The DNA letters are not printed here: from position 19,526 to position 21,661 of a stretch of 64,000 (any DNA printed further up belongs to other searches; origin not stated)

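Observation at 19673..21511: Wzt exporter ATPase fused to an ADP-heptose-type nucleotidyltransferase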

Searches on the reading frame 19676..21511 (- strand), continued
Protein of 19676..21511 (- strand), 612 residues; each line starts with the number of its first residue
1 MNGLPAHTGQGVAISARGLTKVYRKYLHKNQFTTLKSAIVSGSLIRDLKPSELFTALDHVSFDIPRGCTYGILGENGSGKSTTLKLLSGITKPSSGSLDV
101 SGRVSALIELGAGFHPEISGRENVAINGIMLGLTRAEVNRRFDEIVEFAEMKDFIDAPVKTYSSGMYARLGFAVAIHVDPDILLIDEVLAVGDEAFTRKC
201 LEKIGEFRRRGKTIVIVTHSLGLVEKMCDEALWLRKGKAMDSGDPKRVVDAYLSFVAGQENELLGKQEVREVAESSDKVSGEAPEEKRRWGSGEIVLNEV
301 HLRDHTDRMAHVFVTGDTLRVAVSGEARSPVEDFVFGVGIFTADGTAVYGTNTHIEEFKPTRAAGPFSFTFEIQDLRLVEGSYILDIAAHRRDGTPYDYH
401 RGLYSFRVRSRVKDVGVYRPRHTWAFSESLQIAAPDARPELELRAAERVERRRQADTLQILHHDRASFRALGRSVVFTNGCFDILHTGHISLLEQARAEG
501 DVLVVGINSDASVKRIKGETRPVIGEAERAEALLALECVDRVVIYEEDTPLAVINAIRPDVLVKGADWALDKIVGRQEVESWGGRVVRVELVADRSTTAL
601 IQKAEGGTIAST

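Call 9: find_encoding_contigs(protein=P0089, flank=10000, max_places=3)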
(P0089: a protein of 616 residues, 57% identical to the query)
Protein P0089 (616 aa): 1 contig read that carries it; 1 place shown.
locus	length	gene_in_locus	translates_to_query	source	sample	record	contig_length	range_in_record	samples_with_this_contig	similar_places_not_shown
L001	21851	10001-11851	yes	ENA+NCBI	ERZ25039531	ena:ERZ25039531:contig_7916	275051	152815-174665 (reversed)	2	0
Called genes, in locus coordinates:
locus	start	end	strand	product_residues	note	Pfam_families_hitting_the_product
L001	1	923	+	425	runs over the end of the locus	PF01134:GIDA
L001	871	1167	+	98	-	PF13932:SAM_GIDA_C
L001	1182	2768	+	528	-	PF02527:GidB, PF00142:Fer4_NifH, PF01656:CbiA, PF02374:ArsA_ATPase (weak), PF06564:CBP_BcsQ, PF09140:MipZ (weak), PF10609:ParA, PF13614:AAA_31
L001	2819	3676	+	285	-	PF02195:ParB_N, PF17762:HTH_ParB, PF23552:ParB_C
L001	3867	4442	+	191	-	PF00213:OSCP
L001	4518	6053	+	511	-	PF02874:ATP-synt_ab_N, PF00006:ATP-synt_ab, PF00306:ATP-synt_ab_C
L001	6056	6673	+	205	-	PF00231:ATP-synt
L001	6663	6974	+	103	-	PF00231:ATP-synt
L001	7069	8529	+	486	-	PF02874:ATP-synt_ab_N, PF00006:ATP-synt_ab, PF22919:ATP-synt_VA_C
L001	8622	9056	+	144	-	PF02823:ATP-synt_DE_N, PF00401:ATP-synt_DE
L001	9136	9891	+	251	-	PF01061:ABC2_membrane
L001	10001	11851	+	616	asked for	PF00005:ABC_tran, PF14524:Wzt_C, PF01467:CTP_transf_like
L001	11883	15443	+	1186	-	PF17757:UvrB_inter, PF21132:MFD_D3, PF02559:CarD_TRCF_RID, PF00270:DEAD, PF04851:ResIII, PF00271:Helicase_C, PF03461:TRCF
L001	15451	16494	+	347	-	PF13623:SurA_N_2 (weak), PF13624:SurA_N_3, PF09312:SurA_N (weak), PF13145:Rotamase_2, PF13616:Rotamase_3, PF00639:Rotamase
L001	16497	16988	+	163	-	PF02357:NusG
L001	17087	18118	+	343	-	PF00977:His_biosynth (faint), PF01207:Dus, PF03060:NMO (weak)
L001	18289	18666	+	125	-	-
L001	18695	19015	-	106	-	PF07876:Dabb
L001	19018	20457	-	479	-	PF00072:Response_reg, PF00158:Sigma54_activat, PF13191:AAA_16, PF14532:Sigma54_activ_2, PF07728:AAA_5 (weak), PF25601:AAA_lid_14, PF02954:HTH_8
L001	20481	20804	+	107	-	PF12728:HTH_17 (weak)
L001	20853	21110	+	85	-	-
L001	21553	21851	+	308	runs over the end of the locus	PF04542:Sigma70_r2, PF08281:Sigma70_r4_2, PF04545:Sigma70_r4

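Call 10: find_encoding_contigs(protein=P0090, flank=6000, max_places=3)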
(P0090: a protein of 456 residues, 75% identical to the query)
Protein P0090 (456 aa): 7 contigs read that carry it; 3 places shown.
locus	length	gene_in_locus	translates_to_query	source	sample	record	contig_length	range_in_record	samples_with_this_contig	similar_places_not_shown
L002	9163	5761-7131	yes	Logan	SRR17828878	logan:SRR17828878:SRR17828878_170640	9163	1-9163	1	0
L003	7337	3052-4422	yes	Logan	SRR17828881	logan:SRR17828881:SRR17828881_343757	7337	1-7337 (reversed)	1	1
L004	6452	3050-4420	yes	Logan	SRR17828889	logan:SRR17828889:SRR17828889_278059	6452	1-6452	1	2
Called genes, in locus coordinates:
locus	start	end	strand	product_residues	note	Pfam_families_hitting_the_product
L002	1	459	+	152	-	?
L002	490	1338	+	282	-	PF00231:ATP-synt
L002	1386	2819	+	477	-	PF02874:ATP-synt_ab_N, PF00006:ATP-synt_ab, PF22919:ATP-synt_VA_C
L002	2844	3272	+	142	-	PF02823:ATP-synt_DE_N, PF00401:ATP-synt_DE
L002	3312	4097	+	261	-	PF01061:ABC2_membrane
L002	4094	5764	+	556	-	PF13489:Methyltransf_23, PF01209:Ubie_methyltran (weak), PF08241:Methyltransf_11, PF08242:Methyltransf_12, PF13649:Methyltransf_25, PF13847:Methyltransf_31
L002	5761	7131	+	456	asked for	PF00005:ABC_tran, PF14524:Wzt_C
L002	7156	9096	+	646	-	-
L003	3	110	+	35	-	?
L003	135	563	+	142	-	PF02823:ATP-synt_DE_N, PF00401:ATP-synt_DE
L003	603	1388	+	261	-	PF01061:ABC2_membrane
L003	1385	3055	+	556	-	PF13489:Methyltransf_23, PF01209:Ubie_methyltran (weak), PF08241:Methyltransf_11, PF08242:Methyltransf_12, PF13649:Methyltransf_25, PF13847:Methyltransf_31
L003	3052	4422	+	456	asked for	PF00005:ABC_tran, PF14524:Wzt_C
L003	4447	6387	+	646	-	-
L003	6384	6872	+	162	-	PF01467:CTP_transf_like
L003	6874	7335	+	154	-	?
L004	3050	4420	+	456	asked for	PF00005:ABC_tran, PF14524:Wzt_C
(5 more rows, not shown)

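Call 11: find_encoding_contigs(protein=P0120, flank=6000, max_places=3)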
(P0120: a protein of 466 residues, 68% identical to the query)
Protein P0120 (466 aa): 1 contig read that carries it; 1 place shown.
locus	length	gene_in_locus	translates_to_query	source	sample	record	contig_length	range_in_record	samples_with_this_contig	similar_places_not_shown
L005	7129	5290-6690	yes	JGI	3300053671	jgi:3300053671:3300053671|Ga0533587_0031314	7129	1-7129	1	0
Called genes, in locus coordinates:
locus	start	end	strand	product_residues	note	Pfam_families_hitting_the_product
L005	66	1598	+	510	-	PF02874:ATP-synt_ab_N, PF00006:ATP-synt_ab, PF00306:ATP-synt_ab_C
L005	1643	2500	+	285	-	PF00231:ATP-synt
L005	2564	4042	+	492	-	PF02874:ATP-synt_ab_N, PF00006:ATP-synt_ab, PF22919:ATP-synt_VA_C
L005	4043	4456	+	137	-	PF02823:ATP-synt_DE_N, PF00401:ATP-synt_DE (weak)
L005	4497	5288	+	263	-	PF01061:ABC2_membrane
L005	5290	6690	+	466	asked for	PF00005:ABC_tran, PF13304:AAA_21 (faint), PF14524:Wzt_C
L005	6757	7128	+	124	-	?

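Call 20: list_cluster_members(proteins=[P0089, P0102, P0106, P0107, P0113, P0119, P0029, P0017, P0008, P0041])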
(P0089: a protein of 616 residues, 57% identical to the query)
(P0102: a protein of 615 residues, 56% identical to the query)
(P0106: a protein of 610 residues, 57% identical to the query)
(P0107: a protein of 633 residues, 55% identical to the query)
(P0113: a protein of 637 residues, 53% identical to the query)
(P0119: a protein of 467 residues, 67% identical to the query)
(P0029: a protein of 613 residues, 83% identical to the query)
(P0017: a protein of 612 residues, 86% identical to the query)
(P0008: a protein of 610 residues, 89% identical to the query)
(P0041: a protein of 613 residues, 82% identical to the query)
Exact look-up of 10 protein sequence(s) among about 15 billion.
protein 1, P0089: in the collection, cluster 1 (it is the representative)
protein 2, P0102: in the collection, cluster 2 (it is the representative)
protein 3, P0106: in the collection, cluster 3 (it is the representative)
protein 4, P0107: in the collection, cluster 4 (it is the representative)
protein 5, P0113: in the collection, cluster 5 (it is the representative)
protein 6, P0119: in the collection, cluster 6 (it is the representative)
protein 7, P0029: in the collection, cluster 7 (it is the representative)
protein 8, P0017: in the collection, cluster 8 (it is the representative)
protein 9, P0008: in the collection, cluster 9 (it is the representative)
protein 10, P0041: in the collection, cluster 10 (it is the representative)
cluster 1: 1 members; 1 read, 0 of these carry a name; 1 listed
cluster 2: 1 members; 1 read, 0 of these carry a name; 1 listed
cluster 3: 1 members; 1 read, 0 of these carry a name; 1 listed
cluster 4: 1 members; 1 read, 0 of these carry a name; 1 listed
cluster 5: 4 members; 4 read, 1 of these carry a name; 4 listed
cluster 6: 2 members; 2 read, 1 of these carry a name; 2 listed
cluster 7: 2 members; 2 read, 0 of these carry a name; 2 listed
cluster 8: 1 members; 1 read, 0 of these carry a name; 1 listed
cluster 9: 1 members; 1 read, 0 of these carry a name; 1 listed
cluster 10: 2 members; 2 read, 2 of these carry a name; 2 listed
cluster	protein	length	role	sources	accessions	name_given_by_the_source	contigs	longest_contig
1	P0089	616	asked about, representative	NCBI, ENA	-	-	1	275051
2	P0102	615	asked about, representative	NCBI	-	-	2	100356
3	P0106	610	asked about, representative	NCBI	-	-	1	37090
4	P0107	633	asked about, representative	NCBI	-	-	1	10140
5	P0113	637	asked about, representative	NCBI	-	-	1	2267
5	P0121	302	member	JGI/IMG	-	rfaE bifunctional protein nucleotidyltransferase chain/domain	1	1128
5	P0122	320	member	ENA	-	-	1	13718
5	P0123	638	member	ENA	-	-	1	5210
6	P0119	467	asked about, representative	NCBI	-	-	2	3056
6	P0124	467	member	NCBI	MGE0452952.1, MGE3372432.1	MAG: ABC transporter ATP-binding protein [Vicinamibacteria bacterium]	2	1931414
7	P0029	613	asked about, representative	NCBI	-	-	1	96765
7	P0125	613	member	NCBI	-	-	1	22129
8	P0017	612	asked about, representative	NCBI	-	-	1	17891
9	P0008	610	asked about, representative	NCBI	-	-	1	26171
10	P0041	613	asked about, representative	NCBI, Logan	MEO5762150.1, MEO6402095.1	MAG: D-glycero-beta-D-manno-heptose 1-phosphate adenylyltransferase [Vicinamibacteria ...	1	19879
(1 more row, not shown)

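Call 22: search_solved_structures(query=window:19676-21511:-, max_evalue=0.00001, show_alignments=0)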
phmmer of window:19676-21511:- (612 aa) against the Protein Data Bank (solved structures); distinct sequences matched with E-value up to 0.00001: 393 (the best 60 are shown).
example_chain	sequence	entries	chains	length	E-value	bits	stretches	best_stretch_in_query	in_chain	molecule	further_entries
8dku_A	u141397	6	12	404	2.1e-72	248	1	53-400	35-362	ABC transporter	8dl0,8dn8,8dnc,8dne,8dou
7k2t_A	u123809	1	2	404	5.2e-72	246.7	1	53-400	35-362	ABC transporter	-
7dd0_A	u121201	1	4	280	1.3e-64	222.2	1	48-288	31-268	Teichoic acids export ATP-binding protein TagH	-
6amx_A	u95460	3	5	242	1e-59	206.1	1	52-254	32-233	ABC transporter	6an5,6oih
6m96_A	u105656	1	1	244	2.6e-59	204.7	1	52-254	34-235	ABC transporter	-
6jbh_A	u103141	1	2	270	2.8e-59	204.6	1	51-271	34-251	TarH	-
9cfl_B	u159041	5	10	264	3.5e-51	177.9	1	12-261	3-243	Teichoic acids export ATP-binding protein TagH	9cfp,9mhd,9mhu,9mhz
9qfx_C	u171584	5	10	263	5.9e-45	157.3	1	42-259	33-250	ABC transporter ATP-binding protein | Probable o-antigen/lipopolysaccharide transport ATP-binding protein ABC transporter RfbE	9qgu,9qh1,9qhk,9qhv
9qhw_C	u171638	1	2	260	6.2e-45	157.2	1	42-259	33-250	ABC transporter ATP-binding protein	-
9qhj_C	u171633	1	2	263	1.5e-44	156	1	42-259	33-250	Probable o-antigen/lipopolysaccharide transport ATP-binding protein ABC transporter RfbE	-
9qhx_C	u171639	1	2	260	1.5e-44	155.9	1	42-259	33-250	ABC transporter ATP-binding protein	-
5x9q_A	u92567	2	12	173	2.5e-37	132.1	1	467-605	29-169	Putative cytidylyltransferase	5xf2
8tsi_A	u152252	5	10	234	1.7e-29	106.3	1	59-252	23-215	ABC transporter ATP-binding protein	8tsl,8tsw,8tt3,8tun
8tsh_A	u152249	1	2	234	4.4e-29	104.9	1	59-252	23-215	ABC transporter ATP-binding protein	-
8edw_A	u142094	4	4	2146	4e-28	101.8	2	52-248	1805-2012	Phospholipid-transporting ATPase ABCA7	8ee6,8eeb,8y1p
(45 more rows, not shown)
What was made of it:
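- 20732..21478 (-): ABC nucleotide-binding domain of Wzt (residues about 12-260). Walker A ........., signature SSGM, Walker B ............. PDB A. aeolicus Wzt 8dku/7k2t, E about 1e-72 (call 22).
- On Wzt, CBD-containing O-polysaccharide ABC exporter ATPase: 8dku/7k2t E about 1e-72 (call 22).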

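Call 25: search_protein_families(library=pfam, proteins=[L003:1385-3052:+, L003:4447-6384:+, L003:6384-6869:+, L003:6874-7335:+, L005:6757-7128:+], max_evalue=0.1)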
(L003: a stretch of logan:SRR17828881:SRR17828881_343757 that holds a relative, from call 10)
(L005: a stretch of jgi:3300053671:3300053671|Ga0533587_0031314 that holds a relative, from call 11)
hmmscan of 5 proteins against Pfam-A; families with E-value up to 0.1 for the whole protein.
L003:1385-3052:+ (556 aa): 13 families
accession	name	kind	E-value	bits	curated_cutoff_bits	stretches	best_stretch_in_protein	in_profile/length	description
PF08241.18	Methyltransf_11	-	1.8e-21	77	21.2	1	95-194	1-94/95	Methyltransferase domain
PF13649.12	Methyltransf_25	-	1.7e-16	61.1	27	1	94-191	1-97/97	Methyltransferase domain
PF13489.12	Methyltransf_23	-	7.5e-15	55.5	27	1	88-237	20-160/164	Methyltransferase domain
PF08242.18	Methyltransf_12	-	1.2e-12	48.8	30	1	95-193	1-98/98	Methyltransferase domain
PF13847.12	Methyltransf_31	-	5.8e-12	45.9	27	1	91-199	4-113/145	Methyltransferase domain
PF01209.24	Ubie_methyltran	-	1.1e-05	25.3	20.1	1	90-197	47-153/233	ubiE/COQ5 methyltransferase family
PF16158.11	N_BRCA1_IG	-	3.4e-05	24.8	28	0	493-531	54-92/108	Ig-like domain from next to BRCA1 gene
PF20922.3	Anamorsin_N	-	0.0011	19.1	27.1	1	161-206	52-98/163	Anamorsin, N-terminal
PF02353.26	CMAS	-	0.0027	17.5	27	1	73-195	45-164/273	Mycolic acid cyclopropane synthetase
PF05175.20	MTS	-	0.0031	17.6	23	1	82-195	23-138/170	Methyltransferase small domain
PF05148.21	Methyltransf_8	-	0.0052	17.1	27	1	144-197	106-158/219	Hypothetical methyltransferase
PF10633.15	NPCBM_assoc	-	0.058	14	24.4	0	369-397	44-74/78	NPCBM-associated, NEW3 domain of alpha-galactosidase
PF01135.25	PCMT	-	0.064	13.4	20.3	0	83-195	66-171/210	Protein-L-isoaspartate(D-aspartate) O-methyltransferase (PCMT)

L003:4447-6384:+ (646 aa): 2 families
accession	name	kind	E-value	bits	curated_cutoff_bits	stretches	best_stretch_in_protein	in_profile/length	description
PF09594.16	GT87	-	0.0002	21.6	25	1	106-336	21-234/237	Glycosyltransferase family 87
PF07691.17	PA14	-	0.0069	16.6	24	1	508-627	9-145/147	PA14 domain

L003:6384-6869:+ (162 aa): 3 families
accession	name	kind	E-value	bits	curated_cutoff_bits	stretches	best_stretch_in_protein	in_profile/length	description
PF01467.32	CTP_transf_like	-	1.1e-19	71.4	21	1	30-124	1-93/133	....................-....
PF02569.21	Pantoate_ligase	-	0.012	15.2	20.7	1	8-58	3-52/268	Pantoate-beta-alanine ligase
PF06574.18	FAD_syn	-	0.038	14.2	27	1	28-96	8-81/158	FAD synthetase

L003:6874-7335:+ (154 aa): 0 families

L005:6757-7128:+ (124 aa): 5 families
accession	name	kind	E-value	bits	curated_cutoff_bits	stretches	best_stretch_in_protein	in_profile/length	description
PF01467.32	CTP_transf_like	-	7.1e-20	72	21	1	26-121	1-94/133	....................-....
PF06574.18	FAD_syn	-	0.00028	21.2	27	1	20-94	4-83/158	FAD synthetase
PF02569.21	Pantoate_ligase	-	0.00092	18.9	20.7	1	12-56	11-54/268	Pantoate-beta-alanine ligase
PF03447.22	NAD_binding_3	-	0.027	15.6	24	0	39-116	10-84/116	Homoserine dehydrogenase, NAD binding domain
PF24018.1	DUF7331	-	0.054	14.4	27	0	73-100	18-45/59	Family of unknown function (DUF7331)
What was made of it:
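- On Wzt, CBD-containing O-polysaccharide ABC exporter ATPase: Some relatives have a methyltransferase or a GT-C-like gene inserted (calls 10, 25).
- In the unfused sister lineage the extra genes are a SAM methyltransferase and a GT-C-like protein, which points to a methyl-type cap as in A. aeolicus and E. coli O8/O9a (calls 10, 25).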

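Call 29: find_encoding_contigs(protein=P0124, flank=10000, max_places=2)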
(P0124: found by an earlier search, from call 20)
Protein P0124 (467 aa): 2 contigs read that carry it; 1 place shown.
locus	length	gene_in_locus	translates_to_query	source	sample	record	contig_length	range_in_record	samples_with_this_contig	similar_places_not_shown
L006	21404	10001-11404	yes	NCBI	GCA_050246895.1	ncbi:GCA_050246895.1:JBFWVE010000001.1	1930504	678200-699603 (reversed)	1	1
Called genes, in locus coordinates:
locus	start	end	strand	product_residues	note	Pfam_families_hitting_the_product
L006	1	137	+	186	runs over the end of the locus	PF02527:GidB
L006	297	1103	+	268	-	PF00142:Fer4_NifH (weak), PF01656:CbiA, PF02374:ArsA_ATPase (weak), PF06564:CBP_BcsQ, PF09140:MipZ (faint), PF10609:ParA, PF13614:AAA_31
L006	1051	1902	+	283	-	PF02195:ParB_N, PF17762:HTH_ParB, PF23552:ParB_C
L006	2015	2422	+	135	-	PF04519:Bactofilin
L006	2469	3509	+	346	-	-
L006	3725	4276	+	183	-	PF00213:OSCP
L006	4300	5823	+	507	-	PF02874:ATP-synt_ab_N, PF00006:ATP-synt_ab, PF00306:ATP-synt_ab_C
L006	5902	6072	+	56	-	PF00231:ATP-synt (weak)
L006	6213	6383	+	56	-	PF00231:ATP-synt (weak)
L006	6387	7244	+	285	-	PF00231:ATP-synt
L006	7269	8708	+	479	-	PF02874:ATP-synt_ab_N, PF00006:ATP-synt_ab, PF22919:ATP-synt_VA_C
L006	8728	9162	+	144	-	PF02823:ATP-synt_DE_N, PF00401:ATP-synt_DE (weak)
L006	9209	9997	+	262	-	PF01061:ABC2_membrane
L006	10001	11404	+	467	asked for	PF00005:ABC_tran, PF14524:Wzt_C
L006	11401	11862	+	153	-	PF01467:CTP_transf_like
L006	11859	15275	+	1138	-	PF17757:UvrB_inter, PF02559:CarD_TRCF_RID, PF00270:DEAD, PF00271:Helicase_C, PF03461:TRCF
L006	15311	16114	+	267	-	PF13145:Rotamase_2, PF13616:Rotamase_3, PF00639:Rotamase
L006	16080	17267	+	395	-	PF13623:SurA_N_2, PF13624:SurA_N_3, PF09312:SurA_N, PF13145:Rotamase_2, PF00639:Rotamase, PF13616:Rotamase_3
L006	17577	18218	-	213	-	-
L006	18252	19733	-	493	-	PF10150:RNase_E_G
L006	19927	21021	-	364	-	PF01098:FTSW_RODA_SPOVE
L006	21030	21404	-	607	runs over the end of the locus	PF03717:PBP_dimer, PF00905:Transpeptidase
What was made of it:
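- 16416..19676 (-): mfd (transcription-repair coupling factor), GTG start overlapping the wzt::hldC stop. The syntenic gene carries Mfd Pfam domains in L001 and L006 (calls 9, 29).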
